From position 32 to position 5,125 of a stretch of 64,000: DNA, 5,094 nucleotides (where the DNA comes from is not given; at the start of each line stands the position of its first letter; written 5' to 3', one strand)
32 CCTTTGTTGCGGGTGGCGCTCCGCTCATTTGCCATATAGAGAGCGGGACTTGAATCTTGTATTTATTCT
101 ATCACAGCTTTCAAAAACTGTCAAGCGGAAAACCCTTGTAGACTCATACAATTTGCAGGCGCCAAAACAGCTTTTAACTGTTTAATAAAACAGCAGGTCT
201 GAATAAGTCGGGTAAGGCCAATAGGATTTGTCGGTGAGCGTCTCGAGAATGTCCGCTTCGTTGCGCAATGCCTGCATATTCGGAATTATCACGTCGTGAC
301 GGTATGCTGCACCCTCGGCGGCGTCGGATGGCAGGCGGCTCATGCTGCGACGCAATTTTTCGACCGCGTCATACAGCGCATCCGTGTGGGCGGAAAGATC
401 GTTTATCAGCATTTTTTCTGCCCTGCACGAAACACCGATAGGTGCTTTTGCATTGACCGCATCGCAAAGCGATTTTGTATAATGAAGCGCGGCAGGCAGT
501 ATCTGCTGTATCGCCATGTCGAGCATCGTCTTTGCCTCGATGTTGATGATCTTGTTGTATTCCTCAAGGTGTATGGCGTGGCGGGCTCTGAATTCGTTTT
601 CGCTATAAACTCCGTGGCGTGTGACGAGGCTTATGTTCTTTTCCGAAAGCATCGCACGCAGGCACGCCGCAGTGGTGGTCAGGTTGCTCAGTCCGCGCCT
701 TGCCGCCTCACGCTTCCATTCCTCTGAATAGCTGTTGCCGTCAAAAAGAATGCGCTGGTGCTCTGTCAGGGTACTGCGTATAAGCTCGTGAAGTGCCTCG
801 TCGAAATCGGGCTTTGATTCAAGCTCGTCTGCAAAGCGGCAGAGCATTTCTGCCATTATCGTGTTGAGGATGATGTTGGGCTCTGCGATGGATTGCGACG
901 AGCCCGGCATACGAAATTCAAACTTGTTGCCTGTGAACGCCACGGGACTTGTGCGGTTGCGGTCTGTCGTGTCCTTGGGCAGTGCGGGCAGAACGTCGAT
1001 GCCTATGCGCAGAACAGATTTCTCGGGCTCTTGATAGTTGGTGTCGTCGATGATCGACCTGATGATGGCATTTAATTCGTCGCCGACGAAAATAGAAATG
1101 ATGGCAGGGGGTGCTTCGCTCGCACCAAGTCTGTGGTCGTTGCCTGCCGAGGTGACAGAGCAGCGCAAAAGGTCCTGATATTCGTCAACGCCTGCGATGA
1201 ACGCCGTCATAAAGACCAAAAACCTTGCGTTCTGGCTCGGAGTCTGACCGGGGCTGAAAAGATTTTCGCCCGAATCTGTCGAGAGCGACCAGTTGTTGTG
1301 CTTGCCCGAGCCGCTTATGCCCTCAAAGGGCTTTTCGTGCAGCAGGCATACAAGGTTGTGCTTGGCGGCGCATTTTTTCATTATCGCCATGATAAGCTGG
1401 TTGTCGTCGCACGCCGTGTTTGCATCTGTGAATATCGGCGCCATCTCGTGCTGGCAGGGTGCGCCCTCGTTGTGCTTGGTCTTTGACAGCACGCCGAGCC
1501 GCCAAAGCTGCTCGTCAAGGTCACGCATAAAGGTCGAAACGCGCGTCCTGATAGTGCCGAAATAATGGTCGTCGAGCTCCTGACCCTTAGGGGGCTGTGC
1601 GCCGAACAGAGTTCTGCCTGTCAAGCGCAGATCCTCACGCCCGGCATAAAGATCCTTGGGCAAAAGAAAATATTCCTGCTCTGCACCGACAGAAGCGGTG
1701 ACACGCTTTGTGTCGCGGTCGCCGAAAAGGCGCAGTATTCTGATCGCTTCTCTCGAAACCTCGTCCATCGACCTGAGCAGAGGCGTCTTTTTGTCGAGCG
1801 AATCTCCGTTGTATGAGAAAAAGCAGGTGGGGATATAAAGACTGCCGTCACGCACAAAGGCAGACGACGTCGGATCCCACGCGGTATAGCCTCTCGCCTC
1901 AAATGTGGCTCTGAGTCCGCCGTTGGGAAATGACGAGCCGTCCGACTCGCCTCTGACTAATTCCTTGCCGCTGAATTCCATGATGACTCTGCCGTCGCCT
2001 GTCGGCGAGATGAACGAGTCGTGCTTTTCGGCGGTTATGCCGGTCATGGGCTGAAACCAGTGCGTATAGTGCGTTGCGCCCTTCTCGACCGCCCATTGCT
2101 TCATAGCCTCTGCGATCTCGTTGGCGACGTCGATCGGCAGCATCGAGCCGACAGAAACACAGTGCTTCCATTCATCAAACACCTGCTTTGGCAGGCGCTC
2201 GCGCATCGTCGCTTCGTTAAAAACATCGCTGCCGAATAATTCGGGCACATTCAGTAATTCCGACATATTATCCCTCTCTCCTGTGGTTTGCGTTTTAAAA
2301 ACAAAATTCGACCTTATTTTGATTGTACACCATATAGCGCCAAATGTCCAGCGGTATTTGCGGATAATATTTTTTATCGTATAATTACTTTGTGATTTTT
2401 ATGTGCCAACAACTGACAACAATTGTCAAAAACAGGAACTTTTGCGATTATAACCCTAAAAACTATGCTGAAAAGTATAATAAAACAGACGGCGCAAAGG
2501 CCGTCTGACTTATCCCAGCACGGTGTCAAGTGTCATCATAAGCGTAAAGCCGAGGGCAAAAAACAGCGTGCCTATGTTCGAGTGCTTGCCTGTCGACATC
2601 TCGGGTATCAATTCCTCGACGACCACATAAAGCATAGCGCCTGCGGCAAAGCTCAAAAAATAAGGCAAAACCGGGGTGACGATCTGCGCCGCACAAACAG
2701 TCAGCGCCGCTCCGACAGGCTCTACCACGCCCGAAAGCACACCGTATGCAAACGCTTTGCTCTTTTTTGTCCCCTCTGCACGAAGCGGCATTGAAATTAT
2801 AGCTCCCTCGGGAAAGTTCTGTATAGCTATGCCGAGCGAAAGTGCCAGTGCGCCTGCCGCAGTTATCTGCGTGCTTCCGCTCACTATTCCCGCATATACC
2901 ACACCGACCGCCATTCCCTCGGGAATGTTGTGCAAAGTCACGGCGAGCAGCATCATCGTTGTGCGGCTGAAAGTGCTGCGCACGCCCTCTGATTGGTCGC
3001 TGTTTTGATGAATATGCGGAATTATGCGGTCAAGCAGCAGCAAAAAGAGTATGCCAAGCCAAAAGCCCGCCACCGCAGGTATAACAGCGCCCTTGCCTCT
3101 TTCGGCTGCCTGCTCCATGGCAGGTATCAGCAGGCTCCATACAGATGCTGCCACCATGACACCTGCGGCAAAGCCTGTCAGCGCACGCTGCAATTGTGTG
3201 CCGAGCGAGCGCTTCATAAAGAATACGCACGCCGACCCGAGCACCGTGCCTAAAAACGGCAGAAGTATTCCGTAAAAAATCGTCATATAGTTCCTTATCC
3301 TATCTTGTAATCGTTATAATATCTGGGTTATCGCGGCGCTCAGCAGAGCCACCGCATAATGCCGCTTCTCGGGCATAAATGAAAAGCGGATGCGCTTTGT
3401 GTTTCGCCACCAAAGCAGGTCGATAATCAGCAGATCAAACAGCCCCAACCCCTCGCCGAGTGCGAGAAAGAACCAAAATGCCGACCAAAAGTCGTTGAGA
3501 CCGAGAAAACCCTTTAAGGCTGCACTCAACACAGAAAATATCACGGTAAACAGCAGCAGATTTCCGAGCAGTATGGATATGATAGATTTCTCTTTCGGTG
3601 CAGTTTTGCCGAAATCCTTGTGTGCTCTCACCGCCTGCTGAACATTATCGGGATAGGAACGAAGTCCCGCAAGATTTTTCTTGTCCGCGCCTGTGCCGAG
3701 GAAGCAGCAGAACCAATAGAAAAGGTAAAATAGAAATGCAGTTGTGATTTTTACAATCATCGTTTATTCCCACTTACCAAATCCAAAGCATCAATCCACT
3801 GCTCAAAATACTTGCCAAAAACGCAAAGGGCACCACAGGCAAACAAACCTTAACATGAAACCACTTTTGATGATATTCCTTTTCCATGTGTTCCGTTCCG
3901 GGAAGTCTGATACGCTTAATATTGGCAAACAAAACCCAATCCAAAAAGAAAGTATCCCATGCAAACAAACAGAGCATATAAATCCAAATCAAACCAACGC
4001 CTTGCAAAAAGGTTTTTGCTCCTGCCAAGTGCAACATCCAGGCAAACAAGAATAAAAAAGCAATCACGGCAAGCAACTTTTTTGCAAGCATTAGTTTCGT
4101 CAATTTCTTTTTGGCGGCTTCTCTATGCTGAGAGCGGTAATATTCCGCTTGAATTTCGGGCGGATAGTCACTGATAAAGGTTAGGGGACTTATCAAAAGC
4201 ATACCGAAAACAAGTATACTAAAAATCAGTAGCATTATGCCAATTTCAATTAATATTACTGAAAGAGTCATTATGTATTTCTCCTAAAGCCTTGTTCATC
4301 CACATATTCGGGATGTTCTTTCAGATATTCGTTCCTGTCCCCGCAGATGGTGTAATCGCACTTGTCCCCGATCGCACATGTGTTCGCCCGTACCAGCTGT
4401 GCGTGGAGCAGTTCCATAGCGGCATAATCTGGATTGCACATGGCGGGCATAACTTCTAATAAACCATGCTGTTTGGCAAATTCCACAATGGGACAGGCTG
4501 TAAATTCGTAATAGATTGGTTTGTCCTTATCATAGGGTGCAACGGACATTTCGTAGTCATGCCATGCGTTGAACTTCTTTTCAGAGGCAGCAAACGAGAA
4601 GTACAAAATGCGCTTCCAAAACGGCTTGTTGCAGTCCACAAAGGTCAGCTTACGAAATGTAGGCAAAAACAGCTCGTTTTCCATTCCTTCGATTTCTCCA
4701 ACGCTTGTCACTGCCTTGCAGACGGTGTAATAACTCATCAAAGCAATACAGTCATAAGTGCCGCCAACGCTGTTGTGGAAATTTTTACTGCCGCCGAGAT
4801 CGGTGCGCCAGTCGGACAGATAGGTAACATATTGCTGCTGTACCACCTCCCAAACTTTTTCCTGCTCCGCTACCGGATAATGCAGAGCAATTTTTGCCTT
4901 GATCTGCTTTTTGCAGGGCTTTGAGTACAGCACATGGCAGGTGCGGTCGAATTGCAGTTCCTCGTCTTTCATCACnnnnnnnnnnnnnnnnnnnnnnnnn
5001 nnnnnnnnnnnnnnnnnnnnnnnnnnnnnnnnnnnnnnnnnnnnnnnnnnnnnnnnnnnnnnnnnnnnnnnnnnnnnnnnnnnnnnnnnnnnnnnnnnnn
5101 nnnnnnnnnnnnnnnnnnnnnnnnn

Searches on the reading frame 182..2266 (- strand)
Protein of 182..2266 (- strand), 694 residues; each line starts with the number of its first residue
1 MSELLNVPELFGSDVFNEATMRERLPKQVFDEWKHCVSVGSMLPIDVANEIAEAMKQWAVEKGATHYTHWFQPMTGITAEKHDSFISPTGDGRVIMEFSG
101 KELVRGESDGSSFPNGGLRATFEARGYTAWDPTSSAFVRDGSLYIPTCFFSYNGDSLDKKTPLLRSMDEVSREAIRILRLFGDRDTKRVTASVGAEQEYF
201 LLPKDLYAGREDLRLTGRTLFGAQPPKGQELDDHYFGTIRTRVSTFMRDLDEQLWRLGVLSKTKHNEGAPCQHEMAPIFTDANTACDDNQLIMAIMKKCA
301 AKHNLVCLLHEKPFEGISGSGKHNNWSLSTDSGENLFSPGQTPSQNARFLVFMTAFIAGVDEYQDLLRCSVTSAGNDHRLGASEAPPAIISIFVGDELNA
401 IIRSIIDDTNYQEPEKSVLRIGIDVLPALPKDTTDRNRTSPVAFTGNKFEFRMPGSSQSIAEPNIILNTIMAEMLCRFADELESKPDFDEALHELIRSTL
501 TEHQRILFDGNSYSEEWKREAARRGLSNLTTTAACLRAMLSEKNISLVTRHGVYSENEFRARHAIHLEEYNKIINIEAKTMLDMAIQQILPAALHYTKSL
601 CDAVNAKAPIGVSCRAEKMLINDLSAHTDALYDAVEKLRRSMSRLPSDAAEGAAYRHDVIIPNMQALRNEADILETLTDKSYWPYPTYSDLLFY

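Call 40: search_protein_families(library=pfam, proteins=[window:182-2266:-], max_evalue=0.01)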
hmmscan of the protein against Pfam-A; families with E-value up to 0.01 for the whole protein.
window:182-2266:- (694 aa): 3 families
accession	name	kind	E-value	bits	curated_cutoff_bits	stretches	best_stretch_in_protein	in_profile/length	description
PF12437.13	GSIII_N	-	3.4e-77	258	25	1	9-166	3-160/160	Glutamine synthetase type III N terminal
PF18318.6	Gln-synt_C-ter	-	1.2e-41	141.7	22.7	1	491-606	1-116/118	Glutamine synthetase C-terminal domain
PF00120.29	Gln-synt_C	-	7.6e-20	71.7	24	1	188-364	19-188/344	Glutamine synthetase, catalytic domain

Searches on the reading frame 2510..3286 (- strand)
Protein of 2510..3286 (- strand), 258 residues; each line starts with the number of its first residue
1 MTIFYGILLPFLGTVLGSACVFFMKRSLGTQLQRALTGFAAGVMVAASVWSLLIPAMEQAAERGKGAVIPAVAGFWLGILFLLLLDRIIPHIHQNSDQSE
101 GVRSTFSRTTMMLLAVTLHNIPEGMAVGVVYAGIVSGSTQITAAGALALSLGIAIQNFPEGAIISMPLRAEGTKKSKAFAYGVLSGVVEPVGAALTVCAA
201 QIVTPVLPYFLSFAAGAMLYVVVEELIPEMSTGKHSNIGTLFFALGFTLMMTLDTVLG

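Call 40: search_protein_families(library=pfam, proteins=[window:2510-3286:-], max_evalue=0.01)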
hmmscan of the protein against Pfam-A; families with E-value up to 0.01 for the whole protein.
window:2510-3286:- (258 aa): 1 family
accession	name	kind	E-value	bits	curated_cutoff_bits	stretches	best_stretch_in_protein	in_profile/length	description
PF02535.28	Zip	-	4e-25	89.2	35.1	2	95-253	164-322/323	ZIP Zinc transporter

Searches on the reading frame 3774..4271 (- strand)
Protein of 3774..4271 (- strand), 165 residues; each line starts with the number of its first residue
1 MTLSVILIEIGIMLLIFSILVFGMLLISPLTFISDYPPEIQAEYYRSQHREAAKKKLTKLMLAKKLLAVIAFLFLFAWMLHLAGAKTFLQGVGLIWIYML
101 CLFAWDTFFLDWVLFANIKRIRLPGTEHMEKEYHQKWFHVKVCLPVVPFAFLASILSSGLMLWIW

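Call 12: search_protein_families(library=pfam, proteins=[window:3774-4271:-], max_evalue=0.1)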
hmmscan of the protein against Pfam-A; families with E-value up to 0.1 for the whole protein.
window:3774-4271:- (165 aa): 1 family
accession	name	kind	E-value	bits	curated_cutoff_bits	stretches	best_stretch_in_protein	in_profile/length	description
PF05478.16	Prominin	-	0.064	11.8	34.3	0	47-92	446-491/799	Prominin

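Call 68: search_protein_families(library=ncbifam, proteins=[window:3774-4271:-], max_evalue=0.01)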
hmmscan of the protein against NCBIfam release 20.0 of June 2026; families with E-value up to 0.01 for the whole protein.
window:3774-4271:- (165 aa): 0 families

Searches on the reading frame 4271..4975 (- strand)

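Call 12: search_protein_families(library=pfam, proteins=[window:4271-4975:-], max_evalue=0.1)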
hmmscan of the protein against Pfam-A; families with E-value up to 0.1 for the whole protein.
window:4271-4975:- (234 aa): 1 family
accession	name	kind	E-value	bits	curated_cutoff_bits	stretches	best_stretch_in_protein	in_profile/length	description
PF14196.11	ATC_hydrolase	-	3.3e-13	51.1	28.1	1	132-208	65-143/145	L-2-amino-thiazoline-4-carboxylic acid hydrolase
